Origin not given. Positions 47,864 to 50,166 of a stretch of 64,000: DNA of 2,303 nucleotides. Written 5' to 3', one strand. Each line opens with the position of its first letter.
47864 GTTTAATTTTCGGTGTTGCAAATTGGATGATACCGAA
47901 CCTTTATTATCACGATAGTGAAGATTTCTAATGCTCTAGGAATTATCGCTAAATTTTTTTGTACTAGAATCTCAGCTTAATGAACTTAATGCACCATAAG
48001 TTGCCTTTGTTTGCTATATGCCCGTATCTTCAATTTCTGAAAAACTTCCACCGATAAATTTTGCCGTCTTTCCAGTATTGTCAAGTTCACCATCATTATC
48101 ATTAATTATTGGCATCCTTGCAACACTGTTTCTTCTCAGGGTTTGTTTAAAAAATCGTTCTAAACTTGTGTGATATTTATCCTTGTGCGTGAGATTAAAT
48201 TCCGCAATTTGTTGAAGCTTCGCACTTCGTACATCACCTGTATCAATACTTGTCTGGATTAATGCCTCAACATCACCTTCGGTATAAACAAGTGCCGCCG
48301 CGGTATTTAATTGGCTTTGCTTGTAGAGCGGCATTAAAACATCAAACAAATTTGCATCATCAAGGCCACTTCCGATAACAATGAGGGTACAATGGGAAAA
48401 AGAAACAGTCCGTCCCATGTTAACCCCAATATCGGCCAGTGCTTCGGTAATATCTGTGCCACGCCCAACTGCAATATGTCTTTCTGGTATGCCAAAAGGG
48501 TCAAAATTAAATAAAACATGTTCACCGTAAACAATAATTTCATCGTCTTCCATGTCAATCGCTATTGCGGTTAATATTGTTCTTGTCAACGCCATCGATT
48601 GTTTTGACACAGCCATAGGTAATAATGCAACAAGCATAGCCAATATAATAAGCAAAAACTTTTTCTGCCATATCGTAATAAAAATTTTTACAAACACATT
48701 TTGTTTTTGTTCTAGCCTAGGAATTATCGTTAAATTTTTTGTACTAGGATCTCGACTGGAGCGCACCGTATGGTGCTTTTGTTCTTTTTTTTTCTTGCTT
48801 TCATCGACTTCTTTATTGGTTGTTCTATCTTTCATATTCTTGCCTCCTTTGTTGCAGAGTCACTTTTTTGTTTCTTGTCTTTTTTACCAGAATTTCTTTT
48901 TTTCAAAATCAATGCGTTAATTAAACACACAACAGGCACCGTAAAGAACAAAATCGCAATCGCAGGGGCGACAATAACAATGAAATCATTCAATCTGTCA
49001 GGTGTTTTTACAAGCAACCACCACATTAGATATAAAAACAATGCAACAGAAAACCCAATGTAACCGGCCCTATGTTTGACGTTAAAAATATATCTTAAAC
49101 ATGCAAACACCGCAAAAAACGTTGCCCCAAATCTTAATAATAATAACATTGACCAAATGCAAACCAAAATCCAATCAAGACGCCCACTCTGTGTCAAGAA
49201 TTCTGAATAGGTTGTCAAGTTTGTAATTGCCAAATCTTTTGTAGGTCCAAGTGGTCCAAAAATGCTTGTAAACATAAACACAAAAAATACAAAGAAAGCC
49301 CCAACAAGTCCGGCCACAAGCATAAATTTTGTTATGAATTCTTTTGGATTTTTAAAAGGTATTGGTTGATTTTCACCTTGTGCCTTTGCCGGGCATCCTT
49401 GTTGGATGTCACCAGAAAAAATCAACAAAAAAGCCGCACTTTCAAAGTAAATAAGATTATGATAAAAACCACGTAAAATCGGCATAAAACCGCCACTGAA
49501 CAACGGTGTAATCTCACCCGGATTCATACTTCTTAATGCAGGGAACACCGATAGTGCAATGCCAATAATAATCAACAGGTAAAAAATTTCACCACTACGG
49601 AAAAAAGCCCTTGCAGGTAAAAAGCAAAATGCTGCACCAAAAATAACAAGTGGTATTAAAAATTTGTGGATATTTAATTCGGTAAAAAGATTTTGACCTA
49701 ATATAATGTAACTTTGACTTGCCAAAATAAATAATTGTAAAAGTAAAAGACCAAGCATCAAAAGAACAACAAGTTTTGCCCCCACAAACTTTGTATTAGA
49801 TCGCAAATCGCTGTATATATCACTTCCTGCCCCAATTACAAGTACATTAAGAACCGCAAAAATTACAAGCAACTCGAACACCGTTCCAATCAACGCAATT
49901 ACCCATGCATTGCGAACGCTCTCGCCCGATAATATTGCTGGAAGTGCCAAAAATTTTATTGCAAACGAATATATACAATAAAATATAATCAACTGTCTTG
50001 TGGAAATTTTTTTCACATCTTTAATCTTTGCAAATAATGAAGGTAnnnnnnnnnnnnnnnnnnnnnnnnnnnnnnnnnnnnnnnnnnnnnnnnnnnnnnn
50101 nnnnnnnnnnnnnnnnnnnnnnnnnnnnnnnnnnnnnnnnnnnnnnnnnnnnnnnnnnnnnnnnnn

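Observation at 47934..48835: The gerAC-like gene is bracketed by two same-orientation repeat copies, truncated at one end and extended through the repeat at the other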

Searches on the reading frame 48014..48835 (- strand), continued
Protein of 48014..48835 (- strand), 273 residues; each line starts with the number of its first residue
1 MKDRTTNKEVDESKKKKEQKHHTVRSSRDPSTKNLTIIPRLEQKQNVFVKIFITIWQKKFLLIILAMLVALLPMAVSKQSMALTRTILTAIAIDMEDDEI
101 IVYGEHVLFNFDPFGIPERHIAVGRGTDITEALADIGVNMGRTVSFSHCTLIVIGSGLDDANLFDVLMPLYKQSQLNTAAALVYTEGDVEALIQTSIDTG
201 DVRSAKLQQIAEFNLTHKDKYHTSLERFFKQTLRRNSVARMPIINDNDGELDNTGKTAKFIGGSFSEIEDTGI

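Call 66: fold_search(model_id=the predicted structure, library=pdb)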
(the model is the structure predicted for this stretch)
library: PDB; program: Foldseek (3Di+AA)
matches with E <= 10: 686; with E <= 0.001: 0
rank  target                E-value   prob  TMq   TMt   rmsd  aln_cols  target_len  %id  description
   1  6p7b_B                1.1e-01  0.21  0.20  0.29  11.1       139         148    7  Crystal structure of Fowlpox virus resolvase and substrate Holliday junction DNA complex (released 2020-04-29)
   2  8qlp_B                1.7e-01  0.18  0.17  0.13   8.2       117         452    8  CryoEM structure of the RNA/DNA bound SPARTA (BabAgo/TIR-APAZ) tetrameric complex (released 2024-01-31)
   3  3mdq                  1.9e-01  0.12  0.18  0.16  14.1       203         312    7  Crystal structure of an Exopolyphosphatase (CHU_0316) from Cytophaga hutchinsonii ATCC 33406 at 1.50 A resolution (released 2010-05-12)
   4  1t6c                  1.9e-01  0.10  0.17  0.16  13.9       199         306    8  Structural characterization of the Ppx/GppA protein family: crystal structure of the Aquifex aeolicus family member (released 2004-08-03)
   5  1gyd                  2.2e-01  0.69  0.12  0.10   3.7        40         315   20  Structure of Cellvibrio cellulosa alpha-L-arabinanase (released 2002-08-23)
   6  9cmp_A                2.2e-01  0.09  0.13  0.06  13.0       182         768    9  Structure of human Argonaute2-guide-target complex in a fully paired, slicing-competent conformation (released 2024-12-11)
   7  5dmq_A                2.5e-01  0.14  0.18  0.10   7.9       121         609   10  Crystal structure of mouse eRF1 in complex with Reverse Transcriptase (RT) of Moloney Murine Leukemia Virus (released 2016-07-06)
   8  5hex_B                3.0e-01  0.15  0.13  0.05   6.5        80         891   16  Crystal Structure of Human Hexokinase 2 with cmpd 30, a 2-amino-6-benzenesulfonamide glucosamine (released 2016-03-30)
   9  5hex_A                3.2e-01  0.25  0.21  0.08   6.5       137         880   13  Crystal Structure of Human Hexokinase 2 with cmpd 30, a 2-amino-6-benzenesulfonamide glucosamine (released 2016-03-30)
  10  2nrz_B                3.2e-01  0.10  0.16  0.19  11.4       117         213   14  Crystal structure of the C-terminal half of UvrC bound to its catalytic divalent cation (released 2007-02-06)
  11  8pfr_LI               3.2e-01  0.07  0.17  0.16  16.0       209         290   10  Mouse RPL39L integrated into the yeast 60S ribosomal subunit (released 2024-06-26)
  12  8r0s_A                3.4e-01  0.09  0.17  0.11   9.5       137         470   13  Structure of reverse transcriptase from Cauliflower Mosaic Virus in complex with RNA/DNA hybrid (released 2024-07-24)
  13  8ove_Bu               3.4e-01  0.08  0.16  0.18  17.8       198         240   10  CRYO-EM STRUCTURE OF TRYPANOSOMA BRUCEI PROCYCLIC FORM 80S RIBOSOME : TB11CS6H1 snoRNA mutant (released 2023-11-29)
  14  9iae                  3.4e-01  0.03  0.11  0.16  23.2       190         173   10  Structure of a Chimeric Protein Composed of the SNX5 PX Domain and the N-Terminal Region of NCOA7-AS, crystal form I (released 2026-01-28)
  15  1gyh_B                3.6e-01  0.51  0.12  0.10   3.7        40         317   20  Structure of D158A Cellvibrio cellulosa alpha-L-arabinanase mutant (released 2002-08-23)
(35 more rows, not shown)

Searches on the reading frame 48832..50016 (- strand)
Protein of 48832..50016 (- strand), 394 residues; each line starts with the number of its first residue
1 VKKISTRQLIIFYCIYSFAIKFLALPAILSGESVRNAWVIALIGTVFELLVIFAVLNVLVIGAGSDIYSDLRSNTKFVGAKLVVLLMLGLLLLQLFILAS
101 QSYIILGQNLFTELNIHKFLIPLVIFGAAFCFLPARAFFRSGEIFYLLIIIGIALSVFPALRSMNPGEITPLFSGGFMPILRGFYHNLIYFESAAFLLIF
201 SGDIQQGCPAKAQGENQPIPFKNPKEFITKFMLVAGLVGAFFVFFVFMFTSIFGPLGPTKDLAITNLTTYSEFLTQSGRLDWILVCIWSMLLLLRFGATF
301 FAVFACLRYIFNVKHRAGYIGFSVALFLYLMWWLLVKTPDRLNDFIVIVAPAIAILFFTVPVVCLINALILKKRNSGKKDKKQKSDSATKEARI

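Call 5: search_protein_families(library=pfam, proteins=[window:48832-50016:-], max_evalue=0.01)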
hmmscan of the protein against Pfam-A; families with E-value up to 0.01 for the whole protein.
window:48832-50016:- (394 aa): 1 family
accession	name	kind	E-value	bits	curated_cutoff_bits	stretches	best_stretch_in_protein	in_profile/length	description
PF03845.19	Spore_permease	-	3.6e-11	42.9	23.4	2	3-200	1-198/321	Spore germination protein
